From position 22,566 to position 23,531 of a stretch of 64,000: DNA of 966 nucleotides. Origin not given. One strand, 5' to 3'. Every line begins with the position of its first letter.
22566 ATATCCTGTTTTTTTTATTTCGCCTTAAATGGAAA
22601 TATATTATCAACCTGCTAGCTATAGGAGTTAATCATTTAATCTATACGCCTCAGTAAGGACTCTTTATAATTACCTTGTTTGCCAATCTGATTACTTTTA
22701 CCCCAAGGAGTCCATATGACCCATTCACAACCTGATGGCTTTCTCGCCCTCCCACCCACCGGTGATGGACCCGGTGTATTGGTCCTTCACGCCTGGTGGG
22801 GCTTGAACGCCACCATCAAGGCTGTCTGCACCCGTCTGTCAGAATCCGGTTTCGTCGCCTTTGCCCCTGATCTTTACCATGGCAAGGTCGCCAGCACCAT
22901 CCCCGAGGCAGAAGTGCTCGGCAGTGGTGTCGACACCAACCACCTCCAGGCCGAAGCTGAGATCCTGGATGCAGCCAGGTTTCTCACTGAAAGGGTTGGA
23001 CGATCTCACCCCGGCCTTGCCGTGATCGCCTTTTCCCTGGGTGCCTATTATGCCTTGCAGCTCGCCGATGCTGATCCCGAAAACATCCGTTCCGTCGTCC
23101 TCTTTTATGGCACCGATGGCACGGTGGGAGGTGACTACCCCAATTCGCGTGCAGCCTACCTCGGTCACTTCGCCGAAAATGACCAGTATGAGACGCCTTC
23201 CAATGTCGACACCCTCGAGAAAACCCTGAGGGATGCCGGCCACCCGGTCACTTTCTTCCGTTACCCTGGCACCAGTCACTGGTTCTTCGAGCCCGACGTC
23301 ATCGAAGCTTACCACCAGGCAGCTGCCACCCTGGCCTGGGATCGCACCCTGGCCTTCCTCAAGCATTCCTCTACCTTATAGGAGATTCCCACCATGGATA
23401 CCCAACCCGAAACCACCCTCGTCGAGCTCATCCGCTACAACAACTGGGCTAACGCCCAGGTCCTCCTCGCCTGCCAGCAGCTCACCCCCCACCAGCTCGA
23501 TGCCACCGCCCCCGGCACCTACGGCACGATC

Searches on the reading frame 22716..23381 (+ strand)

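Call 38: search_protein_families(library=pfam, proteins=[window:22716-23381:+], max_evalue=0.01)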
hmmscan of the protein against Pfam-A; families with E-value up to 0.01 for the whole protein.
window:22716-23381:+ (221 aa): 3 families
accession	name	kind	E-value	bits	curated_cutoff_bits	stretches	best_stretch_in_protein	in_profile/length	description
PF01738.24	DLH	-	8.9e-37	127.2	21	1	7-217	2-215/217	Dienelactone hydrolase family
PF12697.13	Abhydrolase_6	-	0.00014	23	26.3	1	21-198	1-136/217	Alpha/beta hydrolase family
PF00561.26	Abhydrolase_1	-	0.0051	16.9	25.8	0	100-132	70-102/245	alpha/beta hydrolase fold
